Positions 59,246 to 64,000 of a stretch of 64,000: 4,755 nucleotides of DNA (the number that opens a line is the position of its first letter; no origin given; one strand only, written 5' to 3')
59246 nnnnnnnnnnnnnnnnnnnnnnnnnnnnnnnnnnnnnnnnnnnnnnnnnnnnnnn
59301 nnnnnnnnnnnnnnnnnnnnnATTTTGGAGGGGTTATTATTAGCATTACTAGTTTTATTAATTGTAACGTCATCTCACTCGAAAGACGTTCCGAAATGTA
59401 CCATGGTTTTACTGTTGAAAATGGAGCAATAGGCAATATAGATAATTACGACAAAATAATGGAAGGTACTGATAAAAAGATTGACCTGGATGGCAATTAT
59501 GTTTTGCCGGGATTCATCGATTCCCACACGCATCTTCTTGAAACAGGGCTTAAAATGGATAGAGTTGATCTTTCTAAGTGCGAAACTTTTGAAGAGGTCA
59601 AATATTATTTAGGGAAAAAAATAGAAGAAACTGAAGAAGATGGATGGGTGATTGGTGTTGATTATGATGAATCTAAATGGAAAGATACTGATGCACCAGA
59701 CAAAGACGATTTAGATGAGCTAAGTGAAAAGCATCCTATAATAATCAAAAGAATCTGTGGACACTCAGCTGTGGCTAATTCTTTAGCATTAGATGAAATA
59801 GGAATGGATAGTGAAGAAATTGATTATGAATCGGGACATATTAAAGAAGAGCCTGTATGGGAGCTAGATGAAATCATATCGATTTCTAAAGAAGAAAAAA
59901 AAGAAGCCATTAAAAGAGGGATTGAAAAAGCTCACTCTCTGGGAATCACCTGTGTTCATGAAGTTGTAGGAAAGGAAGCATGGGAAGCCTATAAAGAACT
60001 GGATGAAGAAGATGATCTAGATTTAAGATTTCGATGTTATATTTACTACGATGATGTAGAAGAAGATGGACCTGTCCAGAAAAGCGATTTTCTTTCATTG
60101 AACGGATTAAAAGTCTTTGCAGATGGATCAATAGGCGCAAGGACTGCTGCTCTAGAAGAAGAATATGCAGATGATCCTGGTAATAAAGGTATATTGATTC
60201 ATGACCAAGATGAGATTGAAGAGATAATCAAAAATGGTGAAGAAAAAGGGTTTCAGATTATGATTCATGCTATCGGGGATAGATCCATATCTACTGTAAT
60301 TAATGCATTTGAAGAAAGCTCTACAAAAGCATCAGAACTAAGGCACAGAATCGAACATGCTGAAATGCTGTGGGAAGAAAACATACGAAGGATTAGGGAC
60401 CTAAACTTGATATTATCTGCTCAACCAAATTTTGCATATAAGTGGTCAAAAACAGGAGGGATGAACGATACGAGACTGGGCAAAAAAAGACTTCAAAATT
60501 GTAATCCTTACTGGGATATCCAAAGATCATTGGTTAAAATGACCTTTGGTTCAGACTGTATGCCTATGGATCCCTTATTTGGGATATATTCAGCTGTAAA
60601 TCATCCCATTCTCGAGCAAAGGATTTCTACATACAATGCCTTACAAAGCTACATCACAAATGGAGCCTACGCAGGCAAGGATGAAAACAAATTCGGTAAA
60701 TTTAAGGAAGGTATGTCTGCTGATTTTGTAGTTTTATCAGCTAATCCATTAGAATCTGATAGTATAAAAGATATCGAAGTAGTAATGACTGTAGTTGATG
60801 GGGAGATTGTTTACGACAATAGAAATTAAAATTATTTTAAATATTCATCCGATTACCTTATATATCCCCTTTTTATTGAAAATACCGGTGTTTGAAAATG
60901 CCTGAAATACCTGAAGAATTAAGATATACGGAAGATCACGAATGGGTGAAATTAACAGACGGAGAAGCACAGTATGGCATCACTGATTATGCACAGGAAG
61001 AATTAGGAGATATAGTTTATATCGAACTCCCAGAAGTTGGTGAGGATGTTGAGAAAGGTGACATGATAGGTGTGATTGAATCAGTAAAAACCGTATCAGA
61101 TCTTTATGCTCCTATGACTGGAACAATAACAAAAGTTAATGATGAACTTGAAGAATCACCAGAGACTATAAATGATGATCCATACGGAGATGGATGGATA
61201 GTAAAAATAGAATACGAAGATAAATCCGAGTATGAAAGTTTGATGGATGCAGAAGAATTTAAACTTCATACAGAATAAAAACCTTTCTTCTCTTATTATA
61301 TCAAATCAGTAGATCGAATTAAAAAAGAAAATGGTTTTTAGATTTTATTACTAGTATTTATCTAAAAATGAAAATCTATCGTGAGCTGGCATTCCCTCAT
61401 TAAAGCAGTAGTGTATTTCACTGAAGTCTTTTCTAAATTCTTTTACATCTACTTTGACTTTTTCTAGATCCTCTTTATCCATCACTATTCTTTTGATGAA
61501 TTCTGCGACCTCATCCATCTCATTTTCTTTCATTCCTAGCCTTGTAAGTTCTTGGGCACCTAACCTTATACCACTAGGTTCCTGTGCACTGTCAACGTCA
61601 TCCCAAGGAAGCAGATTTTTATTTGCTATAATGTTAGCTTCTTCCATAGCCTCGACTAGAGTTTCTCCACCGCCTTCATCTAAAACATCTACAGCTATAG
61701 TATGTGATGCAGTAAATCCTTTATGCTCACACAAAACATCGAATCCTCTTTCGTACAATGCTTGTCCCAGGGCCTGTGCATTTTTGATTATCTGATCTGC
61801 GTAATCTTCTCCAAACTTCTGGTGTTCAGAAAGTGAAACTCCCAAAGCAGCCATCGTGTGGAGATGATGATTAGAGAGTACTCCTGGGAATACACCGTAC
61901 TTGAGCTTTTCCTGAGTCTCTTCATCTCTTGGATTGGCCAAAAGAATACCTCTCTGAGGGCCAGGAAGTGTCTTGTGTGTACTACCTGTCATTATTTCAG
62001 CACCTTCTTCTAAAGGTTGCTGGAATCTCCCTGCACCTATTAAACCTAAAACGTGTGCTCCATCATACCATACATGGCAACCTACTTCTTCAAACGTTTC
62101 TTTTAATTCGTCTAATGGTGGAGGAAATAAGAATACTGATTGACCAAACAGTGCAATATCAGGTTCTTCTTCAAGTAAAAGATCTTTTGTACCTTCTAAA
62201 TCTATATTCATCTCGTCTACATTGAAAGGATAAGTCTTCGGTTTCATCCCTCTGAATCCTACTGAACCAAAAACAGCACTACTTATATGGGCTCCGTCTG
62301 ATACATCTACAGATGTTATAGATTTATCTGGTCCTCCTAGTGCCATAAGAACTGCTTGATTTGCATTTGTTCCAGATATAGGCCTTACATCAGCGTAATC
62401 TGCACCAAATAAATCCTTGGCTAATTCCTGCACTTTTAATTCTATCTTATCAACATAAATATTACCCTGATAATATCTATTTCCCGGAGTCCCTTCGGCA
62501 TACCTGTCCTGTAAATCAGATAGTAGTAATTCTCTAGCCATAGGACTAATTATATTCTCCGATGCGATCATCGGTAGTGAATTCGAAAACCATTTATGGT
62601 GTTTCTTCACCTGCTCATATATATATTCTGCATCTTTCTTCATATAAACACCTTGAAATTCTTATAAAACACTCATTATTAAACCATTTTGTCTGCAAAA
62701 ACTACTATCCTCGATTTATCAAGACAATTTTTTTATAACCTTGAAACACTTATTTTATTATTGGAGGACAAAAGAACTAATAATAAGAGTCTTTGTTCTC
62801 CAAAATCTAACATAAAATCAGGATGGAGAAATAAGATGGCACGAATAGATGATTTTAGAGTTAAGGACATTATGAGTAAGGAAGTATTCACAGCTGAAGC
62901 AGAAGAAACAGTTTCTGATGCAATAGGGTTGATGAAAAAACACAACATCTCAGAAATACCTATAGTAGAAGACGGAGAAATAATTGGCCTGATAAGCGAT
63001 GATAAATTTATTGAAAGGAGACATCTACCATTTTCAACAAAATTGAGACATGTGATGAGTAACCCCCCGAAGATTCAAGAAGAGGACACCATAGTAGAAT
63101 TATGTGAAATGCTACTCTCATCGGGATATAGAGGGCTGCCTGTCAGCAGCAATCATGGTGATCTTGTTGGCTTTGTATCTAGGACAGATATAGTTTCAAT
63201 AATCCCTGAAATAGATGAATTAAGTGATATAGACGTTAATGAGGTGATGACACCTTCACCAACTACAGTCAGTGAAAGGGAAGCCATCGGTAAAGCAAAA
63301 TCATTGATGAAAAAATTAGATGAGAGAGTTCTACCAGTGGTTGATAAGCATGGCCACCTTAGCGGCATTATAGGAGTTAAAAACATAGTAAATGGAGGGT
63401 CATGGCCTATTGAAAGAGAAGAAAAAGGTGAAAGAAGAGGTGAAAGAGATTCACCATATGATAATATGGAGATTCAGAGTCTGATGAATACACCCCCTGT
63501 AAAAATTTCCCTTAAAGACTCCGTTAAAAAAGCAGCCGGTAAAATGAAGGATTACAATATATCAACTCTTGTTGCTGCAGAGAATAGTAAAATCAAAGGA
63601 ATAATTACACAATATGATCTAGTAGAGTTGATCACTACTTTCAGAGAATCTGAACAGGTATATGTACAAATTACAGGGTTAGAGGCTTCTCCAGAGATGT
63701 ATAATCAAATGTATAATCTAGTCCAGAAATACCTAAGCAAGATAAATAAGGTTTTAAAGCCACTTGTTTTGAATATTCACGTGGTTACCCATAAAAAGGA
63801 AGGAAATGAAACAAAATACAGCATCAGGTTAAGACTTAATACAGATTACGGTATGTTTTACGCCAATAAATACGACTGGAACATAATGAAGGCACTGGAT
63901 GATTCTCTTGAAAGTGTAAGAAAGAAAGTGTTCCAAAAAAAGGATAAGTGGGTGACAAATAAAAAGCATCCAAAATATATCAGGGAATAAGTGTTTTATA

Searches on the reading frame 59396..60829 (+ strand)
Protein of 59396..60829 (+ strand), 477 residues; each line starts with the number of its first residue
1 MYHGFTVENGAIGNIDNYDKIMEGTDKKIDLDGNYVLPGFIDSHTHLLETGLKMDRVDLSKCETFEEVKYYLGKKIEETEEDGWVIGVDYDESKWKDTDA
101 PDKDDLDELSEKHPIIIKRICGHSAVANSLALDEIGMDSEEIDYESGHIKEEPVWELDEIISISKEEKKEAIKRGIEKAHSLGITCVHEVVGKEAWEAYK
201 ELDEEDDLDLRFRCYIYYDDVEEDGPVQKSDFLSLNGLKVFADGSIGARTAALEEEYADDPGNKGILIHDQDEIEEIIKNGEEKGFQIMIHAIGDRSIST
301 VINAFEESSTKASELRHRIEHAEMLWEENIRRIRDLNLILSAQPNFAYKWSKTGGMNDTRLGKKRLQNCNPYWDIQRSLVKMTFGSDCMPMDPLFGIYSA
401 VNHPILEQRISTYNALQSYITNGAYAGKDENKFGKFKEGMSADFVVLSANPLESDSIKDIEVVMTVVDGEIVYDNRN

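Call 84: search_protein_families(library=pfam, proteins=[window:59396-60829:+], max_evalue=0.00001)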
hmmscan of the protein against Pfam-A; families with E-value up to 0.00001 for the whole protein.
window:59396-60829:+ (477 aa): 2 families
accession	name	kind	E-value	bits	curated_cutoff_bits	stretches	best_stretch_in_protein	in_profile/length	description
PF07969.17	Amidohydro_3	-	4.6e-90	303.8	29.7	1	29-473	3-472/472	Amidohydrolase family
PF01979.26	Amidohydro_1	-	4e-13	49.7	25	1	148-472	17-345/345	Amidohydrolase family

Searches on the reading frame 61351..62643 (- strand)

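Call 84: search_protein_families(library=pfam, proteins=[window:61351-62643:-], max_evalue=0.00001)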
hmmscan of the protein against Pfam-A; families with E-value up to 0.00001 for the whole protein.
window:61351-62643:- (430 aa): 1 family
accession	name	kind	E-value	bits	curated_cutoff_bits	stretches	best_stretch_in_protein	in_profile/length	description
PF00464.25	SHMT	-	2e-68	231.3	27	1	6-383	6-399/399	Serine hydroxymethyltransferase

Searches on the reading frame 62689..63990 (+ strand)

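Call 84: search_protein_families(library=pfam, proteins=[window:62689-63990:+], max_evalue=0.00001)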
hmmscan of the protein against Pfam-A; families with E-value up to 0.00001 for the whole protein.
window:62689-63990:+ (433 aa): 1 family
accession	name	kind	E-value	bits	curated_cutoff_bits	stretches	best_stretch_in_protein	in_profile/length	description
PF00571.33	CBS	-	1.4e-45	153.8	24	4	58-109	1-53/57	CBS domain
